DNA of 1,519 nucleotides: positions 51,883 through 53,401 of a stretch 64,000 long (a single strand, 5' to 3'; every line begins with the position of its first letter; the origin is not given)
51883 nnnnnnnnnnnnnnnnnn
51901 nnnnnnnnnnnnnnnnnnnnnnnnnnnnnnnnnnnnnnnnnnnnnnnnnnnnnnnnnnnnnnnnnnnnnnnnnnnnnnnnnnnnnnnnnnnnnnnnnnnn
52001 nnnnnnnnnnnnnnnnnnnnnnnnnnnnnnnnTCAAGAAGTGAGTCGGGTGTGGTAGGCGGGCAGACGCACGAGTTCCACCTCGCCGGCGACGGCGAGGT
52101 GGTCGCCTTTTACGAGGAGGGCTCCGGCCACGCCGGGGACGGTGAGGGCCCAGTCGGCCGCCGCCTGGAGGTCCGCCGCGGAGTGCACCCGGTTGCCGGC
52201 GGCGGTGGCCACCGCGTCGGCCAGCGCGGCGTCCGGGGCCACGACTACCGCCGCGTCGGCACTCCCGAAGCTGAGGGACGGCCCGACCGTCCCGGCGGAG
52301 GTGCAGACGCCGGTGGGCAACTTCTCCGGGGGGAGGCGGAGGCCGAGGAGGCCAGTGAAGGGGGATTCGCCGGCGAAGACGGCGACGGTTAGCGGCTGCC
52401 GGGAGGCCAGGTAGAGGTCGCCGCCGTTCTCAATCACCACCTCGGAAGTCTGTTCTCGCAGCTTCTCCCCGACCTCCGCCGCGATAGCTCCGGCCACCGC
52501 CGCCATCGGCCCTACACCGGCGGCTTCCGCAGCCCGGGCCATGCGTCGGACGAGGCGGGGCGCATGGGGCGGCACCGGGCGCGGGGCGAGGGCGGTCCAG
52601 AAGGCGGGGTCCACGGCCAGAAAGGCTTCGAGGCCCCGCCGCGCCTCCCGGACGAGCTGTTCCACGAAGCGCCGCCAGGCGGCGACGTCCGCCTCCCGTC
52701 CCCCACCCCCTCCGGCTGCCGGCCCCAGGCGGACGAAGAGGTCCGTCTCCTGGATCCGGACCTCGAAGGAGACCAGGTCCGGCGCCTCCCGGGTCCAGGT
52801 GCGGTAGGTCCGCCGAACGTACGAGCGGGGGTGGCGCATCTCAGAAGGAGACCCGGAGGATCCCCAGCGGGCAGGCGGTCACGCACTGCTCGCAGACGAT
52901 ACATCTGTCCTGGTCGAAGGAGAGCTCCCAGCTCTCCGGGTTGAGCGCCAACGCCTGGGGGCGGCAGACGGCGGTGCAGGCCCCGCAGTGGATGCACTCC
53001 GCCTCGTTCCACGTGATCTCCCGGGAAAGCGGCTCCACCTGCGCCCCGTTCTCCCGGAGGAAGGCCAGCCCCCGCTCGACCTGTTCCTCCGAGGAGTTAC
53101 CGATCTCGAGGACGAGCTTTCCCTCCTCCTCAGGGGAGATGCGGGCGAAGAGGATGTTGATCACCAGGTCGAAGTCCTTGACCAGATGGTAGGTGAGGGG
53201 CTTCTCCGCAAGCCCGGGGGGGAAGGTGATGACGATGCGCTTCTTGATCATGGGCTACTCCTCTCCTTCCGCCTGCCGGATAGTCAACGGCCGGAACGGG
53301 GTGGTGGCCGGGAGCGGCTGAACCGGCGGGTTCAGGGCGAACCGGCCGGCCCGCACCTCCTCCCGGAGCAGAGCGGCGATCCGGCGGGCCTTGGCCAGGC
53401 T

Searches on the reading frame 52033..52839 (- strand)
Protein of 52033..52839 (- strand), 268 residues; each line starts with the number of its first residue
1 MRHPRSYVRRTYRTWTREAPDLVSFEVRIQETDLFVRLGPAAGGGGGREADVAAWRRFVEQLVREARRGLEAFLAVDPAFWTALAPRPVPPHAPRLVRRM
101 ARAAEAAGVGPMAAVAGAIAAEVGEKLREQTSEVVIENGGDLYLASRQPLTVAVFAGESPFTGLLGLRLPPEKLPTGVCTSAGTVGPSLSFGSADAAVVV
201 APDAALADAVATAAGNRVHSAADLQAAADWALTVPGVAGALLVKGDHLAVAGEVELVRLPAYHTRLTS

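Call 8: search_protein_families(library=pfam, proteins=[window:52033-52839:-])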
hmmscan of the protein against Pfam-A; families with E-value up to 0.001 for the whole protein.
window:52033-52839:- (268 aa): 0 families

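Call 48: search_protein_families(library=ncbifam, proteins=[window:52033-52839:-])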
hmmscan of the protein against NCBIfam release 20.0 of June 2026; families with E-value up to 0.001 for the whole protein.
window:52033-52839:- (268 aa): 4 families
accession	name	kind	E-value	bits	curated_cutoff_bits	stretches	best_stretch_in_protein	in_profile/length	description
NF003323.0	PRK04334.1-3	equivalog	4.9e-82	275.1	271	1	4-259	4-249/250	hypothetical protein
NF003324.0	PRK04334.1-4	equivalog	1.2e-58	198.8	275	1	54-255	21-223/238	hypothetical protein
NF003321.0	PRK04334.1-1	equivalog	7.4e-50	169.9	262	1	26-254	7-229/248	hypothetical protein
NF003322.0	PRK04334.1-2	equivalog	3.6e-19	68.9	290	1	94-219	72-204/295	hypothetical protein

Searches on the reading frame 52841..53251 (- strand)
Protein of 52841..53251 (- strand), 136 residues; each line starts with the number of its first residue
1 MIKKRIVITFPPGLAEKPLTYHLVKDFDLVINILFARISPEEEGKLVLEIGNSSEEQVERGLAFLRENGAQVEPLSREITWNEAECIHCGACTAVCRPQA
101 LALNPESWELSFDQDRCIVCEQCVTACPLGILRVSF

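Call 8: search_protein_families(library=pfam, proteins=[window:52841-53251:-])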
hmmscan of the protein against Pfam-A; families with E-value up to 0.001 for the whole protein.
window:52841-53251:- (136 aa): 11 families
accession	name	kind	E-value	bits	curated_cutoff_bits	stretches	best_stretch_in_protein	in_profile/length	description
PF09383.16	NIL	-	3.7e-15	56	24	1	4-73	1-72/73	NIL domain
PF00037.32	Fer4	-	2.1e-12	46.7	21.1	2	112-132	3-23/24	4Fe-4S binding domain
PF12837.12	Fer4_6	-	1.4e-11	44.2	25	2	112-128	4-20/24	4Fe-4S binding domain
PF12838.12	Fer4_7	-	2.3e-10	41.2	27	1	86-131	2-52/52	4Fe-4S dicluster domain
PF13237.11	Fer4_10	-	3.2e-09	37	25.5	1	82-128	5-53/53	4Fe-4S dicluster domain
PF12797.12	Fer4_2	-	3.5e-09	36.5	24.5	1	111-128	4-21/22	4Fe-4S binding domain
PF14697.11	Fer4_21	-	9.7e-09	35.7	35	1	82-129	4-53/59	4Fe-4S dicluster domain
PF13187.11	Fer4_9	-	3.8e-08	33.7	27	1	85-130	1-50/52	4Fe-4S dicluster domain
PF12800.12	Fer4_4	-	1.6e-05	25.3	24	0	115-128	2-15/17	4Fe-4S binding domain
PF13484.11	Fer4_16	-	8e-05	23.8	30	0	116-133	1-18/66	4Fe-4S double cluster binding domain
PF13183.11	Fer4_8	-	0.00052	20.9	27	0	85-131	4-68/68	4Fe-4S dicluster domain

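Call 48: search_protein_families(library=ncbifam, proteins=[window:52841-53251:-])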
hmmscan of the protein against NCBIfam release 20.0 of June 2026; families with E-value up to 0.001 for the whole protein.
window:52841-53251:- (136 aa): 63 families (the best 25 are shown)
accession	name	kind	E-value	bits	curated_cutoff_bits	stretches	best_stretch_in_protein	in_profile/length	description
NF006221.0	PRK08348.1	subfamily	1.7e-09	37.5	124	1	78-135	38-95/136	NADH-plastoquinone oxidoreductase subunit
NF008134.0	PRK10882.1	equivalog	1.4e-08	34.2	263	1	75-133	102-162/329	hydrogenase 2 operon protein HybA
NF043069.1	T4HPD_activ_SAM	equivalog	1.6e-08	34.3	425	1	75-128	42-93/299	trans-4-hydroxy-L-proline dehydratase activase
NF038196.1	ferrodoxin_EFR1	subfamily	4.5e-08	33.4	75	1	77-129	178-226/242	EFR1 family ferrodoxin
NF010369.0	PRK13795.1-4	equivalog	4.6e-08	31.7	1086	1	84-131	576-623/633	hypothetical protein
NF058577.1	FdxA_fam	equivalog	6.6e-08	32.6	65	1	84-130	7-51/52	4Fe-4S ferredoxin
NF010367.0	PRK13795.1-2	equivalog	9.9e-08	30.9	456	1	54-129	512-581/584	hypothetical protein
NF045874.1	Vhu_polyferre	exception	1.1e-07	31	600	1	68-133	44-105/381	F420-non-reducing hydrogenase associated-polyferredoxin VhuB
TIGR00402.1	napF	equivalog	1.3e-07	31.7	102.2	1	73-132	24-84/149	ferredoxin-type protein NapF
NF040762.1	Hydr_FeFe_Clost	exception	1.6e-07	30.3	900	1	67-132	127-204/572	ferredoxin hydrogenase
NF005504.0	PRK07118.1-3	equivalog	2.3e-07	30.5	437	1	85-133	141-189/293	Fe-S cluster domain-containing protein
NF042909.1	FMH_DH_FwdF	exception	2.6e-07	30.1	375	1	74-133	247-312/336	tungsten-dependent formylmethanofuran dehydrogenase subunit FwdF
NF043039.1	HgcAB_like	equivalog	2.7e-07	30.5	285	1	76-130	292-347/350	HgcAB-like fusion protein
TIGR04041.1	activase_YjjW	hypoth_equivalog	2.9e-07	30.2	250.2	1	84-128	41-83/276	YjjW family glycine radical enzyme activase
NF040864.1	HgcB_ferredoxin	equivalog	3.2e-07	30.1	99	1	80-135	10-64/93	mercury methylation ferredoxin HgcB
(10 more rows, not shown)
